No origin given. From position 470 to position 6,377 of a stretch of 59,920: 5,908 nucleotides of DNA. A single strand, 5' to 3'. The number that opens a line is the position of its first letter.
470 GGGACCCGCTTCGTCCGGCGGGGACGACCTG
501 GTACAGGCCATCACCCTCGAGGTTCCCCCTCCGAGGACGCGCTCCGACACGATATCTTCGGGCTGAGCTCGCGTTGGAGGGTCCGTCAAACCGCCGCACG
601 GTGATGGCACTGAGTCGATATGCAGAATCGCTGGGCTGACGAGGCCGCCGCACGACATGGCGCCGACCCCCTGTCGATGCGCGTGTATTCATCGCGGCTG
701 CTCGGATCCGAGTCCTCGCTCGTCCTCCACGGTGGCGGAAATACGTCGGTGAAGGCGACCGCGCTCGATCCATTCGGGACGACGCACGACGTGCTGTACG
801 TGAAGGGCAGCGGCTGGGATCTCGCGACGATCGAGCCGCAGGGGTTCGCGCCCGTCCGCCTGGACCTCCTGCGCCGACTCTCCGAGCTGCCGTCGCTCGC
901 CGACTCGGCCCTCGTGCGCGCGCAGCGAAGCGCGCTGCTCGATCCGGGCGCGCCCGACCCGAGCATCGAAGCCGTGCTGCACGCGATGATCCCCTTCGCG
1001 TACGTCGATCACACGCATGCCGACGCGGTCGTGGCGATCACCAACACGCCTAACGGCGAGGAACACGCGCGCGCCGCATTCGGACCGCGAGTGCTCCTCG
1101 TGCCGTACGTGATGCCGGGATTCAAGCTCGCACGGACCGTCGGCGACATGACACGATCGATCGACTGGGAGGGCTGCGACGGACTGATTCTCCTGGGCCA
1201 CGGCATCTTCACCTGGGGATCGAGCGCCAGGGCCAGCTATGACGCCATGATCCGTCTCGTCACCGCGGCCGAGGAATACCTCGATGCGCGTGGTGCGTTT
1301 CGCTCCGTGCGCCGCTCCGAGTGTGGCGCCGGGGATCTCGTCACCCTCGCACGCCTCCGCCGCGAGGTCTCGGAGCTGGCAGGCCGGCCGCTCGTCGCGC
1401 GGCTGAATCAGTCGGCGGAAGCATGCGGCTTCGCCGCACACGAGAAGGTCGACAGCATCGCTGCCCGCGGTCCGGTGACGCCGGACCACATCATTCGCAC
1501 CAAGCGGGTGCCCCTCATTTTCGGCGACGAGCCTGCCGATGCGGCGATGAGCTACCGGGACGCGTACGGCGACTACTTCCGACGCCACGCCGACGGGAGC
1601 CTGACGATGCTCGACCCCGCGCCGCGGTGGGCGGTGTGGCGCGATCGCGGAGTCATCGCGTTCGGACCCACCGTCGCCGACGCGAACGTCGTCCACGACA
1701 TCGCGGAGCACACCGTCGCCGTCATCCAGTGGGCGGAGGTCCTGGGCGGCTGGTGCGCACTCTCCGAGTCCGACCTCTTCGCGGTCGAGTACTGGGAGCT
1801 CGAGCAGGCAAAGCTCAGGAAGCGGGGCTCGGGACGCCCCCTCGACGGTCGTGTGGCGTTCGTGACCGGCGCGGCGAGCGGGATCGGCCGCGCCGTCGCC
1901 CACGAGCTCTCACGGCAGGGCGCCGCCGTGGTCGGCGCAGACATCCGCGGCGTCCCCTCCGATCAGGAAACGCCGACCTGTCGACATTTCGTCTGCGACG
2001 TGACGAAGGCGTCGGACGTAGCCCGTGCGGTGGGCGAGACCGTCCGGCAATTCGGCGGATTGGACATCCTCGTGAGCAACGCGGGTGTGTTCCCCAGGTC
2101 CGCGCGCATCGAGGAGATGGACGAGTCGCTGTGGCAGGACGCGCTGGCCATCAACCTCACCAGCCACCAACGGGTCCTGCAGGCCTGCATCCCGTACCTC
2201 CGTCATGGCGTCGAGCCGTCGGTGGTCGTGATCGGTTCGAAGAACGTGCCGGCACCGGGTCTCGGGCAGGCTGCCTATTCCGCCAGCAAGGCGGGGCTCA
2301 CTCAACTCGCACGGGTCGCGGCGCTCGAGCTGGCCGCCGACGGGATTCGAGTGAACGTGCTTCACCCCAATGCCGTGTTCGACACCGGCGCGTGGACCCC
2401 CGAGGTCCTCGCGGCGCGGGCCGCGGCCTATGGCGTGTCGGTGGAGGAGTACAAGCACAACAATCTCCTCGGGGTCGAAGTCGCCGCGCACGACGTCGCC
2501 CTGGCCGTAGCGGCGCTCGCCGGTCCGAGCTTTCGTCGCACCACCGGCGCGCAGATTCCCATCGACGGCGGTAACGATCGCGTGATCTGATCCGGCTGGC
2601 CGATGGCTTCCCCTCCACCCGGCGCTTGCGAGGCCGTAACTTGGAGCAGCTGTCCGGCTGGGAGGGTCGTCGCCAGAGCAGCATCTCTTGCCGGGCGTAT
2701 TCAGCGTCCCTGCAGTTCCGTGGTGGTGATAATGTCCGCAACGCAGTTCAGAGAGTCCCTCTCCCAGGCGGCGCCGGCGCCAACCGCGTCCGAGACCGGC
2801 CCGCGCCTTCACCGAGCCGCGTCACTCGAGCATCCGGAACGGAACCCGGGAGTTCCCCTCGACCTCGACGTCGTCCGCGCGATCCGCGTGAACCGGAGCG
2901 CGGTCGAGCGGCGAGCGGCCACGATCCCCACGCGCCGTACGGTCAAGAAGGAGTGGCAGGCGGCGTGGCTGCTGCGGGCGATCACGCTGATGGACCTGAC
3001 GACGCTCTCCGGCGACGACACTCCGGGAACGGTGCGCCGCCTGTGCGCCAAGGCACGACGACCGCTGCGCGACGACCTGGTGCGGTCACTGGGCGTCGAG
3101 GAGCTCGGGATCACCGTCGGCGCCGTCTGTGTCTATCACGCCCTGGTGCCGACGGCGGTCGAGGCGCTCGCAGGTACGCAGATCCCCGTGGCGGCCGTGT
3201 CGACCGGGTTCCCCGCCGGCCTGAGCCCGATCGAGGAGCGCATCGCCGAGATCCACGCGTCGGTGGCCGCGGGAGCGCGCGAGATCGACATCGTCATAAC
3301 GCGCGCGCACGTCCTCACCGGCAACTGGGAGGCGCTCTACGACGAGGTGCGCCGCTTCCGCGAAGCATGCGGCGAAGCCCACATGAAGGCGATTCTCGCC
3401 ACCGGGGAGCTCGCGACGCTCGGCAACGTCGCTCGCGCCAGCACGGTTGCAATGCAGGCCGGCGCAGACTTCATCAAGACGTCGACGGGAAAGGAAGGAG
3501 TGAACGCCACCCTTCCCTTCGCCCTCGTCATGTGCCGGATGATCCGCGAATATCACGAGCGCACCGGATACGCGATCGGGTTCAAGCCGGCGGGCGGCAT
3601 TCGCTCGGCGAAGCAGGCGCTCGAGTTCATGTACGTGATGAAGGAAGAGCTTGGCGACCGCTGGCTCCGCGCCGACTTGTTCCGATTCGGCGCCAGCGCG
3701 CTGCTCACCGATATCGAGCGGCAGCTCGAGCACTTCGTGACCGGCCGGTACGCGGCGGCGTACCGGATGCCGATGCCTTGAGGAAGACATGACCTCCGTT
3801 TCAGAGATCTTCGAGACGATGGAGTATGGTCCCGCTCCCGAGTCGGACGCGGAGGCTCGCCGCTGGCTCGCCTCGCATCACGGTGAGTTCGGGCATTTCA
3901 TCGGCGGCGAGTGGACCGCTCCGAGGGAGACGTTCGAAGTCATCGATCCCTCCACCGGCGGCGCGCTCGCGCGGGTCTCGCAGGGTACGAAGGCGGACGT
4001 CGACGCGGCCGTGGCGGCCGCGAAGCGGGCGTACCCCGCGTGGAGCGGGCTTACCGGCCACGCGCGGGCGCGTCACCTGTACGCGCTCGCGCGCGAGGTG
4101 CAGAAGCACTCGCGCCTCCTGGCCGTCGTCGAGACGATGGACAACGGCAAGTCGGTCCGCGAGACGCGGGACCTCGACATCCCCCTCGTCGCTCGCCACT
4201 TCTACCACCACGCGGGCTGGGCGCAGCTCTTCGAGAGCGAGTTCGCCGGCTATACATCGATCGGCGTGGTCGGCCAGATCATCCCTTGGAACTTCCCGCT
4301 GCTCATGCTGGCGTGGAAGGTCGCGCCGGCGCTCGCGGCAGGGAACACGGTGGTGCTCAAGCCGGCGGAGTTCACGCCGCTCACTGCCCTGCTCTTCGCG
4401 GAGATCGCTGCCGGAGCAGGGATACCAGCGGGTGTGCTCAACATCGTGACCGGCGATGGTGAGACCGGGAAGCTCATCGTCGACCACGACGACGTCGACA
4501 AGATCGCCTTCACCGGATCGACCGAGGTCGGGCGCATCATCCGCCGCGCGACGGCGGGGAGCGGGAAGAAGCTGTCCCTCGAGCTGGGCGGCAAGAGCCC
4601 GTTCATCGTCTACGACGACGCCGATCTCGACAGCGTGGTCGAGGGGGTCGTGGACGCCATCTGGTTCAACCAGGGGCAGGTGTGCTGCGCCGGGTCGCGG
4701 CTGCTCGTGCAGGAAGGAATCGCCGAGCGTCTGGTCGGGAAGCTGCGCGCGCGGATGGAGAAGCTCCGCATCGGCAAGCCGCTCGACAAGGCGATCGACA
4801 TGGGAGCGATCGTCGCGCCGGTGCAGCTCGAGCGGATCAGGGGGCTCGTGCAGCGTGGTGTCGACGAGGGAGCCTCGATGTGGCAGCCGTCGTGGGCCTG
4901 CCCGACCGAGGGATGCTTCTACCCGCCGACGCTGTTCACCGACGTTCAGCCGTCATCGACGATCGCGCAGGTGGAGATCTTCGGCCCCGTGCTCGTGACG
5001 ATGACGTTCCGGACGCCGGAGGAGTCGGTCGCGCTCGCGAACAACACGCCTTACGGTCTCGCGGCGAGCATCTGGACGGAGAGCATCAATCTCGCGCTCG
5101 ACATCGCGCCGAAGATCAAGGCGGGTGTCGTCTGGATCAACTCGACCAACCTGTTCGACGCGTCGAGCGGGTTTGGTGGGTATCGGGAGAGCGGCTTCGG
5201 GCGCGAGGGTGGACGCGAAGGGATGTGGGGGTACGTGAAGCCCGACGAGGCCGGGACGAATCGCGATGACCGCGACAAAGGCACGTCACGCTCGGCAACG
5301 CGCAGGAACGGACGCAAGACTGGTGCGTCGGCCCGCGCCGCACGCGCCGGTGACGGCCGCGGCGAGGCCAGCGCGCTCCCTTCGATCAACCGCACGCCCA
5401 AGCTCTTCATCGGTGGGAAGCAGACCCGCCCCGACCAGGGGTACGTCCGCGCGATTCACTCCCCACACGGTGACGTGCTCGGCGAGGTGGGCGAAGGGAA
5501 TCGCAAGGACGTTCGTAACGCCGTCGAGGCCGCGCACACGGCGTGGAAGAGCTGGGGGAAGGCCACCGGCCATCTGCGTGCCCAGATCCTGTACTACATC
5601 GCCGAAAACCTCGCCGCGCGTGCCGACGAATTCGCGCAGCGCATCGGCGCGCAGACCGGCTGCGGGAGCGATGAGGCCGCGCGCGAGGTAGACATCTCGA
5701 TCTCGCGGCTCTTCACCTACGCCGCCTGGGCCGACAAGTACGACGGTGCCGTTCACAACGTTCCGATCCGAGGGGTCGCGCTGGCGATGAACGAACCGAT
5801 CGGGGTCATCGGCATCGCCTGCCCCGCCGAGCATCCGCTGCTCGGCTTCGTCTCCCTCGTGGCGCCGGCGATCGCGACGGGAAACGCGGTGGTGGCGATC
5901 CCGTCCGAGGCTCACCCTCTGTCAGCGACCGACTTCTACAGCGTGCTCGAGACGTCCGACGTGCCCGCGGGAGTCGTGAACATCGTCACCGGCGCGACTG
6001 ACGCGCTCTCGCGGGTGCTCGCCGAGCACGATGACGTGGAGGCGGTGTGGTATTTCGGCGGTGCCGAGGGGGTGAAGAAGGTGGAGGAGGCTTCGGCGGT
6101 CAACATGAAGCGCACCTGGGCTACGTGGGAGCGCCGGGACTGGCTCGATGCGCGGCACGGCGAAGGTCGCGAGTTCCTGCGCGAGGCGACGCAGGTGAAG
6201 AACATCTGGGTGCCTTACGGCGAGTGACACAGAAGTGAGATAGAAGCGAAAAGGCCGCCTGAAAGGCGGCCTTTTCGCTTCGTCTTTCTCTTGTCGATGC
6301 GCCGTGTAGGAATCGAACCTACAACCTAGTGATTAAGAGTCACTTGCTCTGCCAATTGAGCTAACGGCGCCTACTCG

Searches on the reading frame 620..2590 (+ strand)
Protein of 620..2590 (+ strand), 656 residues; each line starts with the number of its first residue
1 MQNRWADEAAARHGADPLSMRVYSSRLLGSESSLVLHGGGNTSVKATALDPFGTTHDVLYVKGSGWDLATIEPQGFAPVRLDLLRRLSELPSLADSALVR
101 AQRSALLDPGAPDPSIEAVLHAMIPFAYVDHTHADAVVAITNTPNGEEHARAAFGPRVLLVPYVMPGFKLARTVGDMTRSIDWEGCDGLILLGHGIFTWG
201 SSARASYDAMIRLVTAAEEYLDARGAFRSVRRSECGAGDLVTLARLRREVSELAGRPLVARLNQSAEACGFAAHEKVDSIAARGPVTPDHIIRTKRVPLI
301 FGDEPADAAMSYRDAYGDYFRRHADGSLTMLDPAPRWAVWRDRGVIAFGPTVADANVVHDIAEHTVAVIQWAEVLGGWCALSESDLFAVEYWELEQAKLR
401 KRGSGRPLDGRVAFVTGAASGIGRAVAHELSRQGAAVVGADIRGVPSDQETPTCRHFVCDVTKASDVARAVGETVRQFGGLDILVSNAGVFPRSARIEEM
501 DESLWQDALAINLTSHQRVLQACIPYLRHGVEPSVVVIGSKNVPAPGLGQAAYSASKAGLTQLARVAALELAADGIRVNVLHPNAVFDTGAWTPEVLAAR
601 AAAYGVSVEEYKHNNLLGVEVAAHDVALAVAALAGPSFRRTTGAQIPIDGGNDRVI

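Call 22: search_protein_families(library=pfam, proteins=[window:620-2590:+])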
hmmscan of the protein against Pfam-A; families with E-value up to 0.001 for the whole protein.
window:620-2590:+ (656 aa): 6 families
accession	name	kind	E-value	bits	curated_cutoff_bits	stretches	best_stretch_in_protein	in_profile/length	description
PF13561.12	adh_short_C2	-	2.2e-43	149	27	1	417-651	1-234/236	Enoyl-(Acyl carrier protein) reductase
PF00106.31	adh_short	-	9.1e-41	139.9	26.6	1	412-586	2-182/195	short chain dehydrogenase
PF00596.27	Aldolase_II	-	1.1e-23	84.6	22.2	1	25-221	7-183/183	Class II Aldolase and Adducin N-terminal domain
PF08659.16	KR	-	1.8e-07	31.7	22.6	1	414-565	4-161/180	KR domain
PF01370.27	Epimerase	-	0.00012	22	20.9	1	414-546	2-121/240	NAD dependent epimerase/dehydratase family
PF23441.1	SDR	-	0.00057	19.8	27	1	458-595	67-202/258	SDR-like rossmann domain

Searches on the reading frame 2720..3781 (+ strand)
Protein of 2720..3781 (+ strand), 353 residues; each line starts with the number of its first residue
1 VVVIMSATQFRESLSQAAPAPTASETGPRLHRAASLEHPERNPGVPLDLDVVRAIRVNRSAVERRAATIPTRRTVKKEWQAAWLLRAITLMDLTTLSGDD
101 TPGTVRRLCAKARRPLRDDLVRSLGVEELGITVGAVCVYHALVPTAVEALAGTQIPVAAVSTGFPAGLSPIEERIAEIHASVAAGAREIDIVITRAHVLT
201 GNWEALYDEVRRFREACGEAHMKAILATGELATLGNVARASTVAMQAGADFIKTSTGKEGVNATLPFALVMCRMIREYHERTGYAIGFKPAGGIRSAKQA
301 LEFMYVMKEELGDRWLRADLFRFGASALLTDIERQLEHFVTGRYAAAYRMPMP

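Call 22: search_protein_families(library=pfam, proteins=[window:2720-3781:+])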
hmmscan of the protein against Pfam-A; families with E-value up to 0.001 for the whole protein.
window:2720-3781:+ (353 aa): 1 family
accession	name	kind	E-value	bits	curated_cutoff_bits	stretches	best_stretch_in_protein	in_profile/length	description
PF01791.15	DeoC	-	8.4e-23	81.6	23.8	1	87-305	2-209/229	DeoC/LacD family aldolase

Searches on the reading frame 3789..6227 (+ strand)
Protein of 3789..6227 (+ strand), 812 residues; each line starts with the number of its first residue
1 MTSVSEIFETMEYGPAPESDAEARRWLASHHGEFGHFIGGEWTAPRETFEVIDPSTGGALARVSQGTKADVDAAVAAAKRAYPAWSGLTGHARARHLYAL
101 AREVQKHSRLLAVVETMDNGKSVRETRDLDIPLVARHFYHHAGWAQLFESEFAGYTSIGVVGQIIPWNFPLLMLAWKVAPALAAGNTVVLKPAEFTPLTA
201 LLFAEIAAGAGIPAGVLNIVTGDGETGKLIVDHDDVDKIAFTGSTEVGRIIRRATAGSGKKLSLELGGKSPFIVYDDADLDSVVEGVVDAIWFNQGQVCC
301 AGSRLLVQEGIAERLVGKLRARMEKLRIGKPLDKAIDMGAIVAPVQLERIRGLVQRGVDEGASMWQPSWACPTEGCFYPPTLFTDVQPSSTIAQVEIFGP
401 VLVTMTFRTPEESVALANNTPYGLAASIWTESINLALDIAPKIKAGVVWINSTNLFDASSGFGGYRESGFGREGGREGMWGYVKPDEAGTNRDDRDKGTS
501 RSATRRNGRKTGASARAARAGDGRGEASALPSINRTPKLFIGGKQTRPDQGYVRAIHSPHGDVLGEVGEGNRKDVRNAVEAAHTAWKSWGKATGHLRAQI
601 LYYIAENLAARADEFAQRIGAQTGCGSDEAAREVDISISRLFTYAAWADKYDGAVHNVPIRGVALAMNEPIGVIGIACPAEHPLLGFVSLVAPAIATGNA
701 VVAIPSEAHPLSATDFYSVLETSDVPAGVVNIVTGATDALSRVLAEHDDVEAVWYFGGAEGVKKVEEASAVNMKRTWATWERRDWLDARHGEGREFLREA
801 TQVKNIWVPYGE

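Call 22: search_protein_families(library=pfam, proteins=[window:3789-6227:+])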
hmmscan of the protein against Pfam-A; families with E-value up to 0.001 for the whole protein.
window:3789-6227:+ (812 aa): 3 families
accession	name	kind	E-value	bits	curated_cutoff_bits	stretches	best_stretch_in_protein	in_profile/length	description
PF00171.27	Aldedh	-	4.5e-200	665.5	23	2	42-483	1-456/461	Aldehyde dehydrogenase family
PF05893.19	LuxC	-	4.4e-08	32.8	21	1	151-320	82-260/401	Acyl-CoA reductase (LuxC)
PF07368.16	DUF1487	-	7.6e-06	26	23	0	272-327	8-61/215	Protein of unknown function (DUF1487)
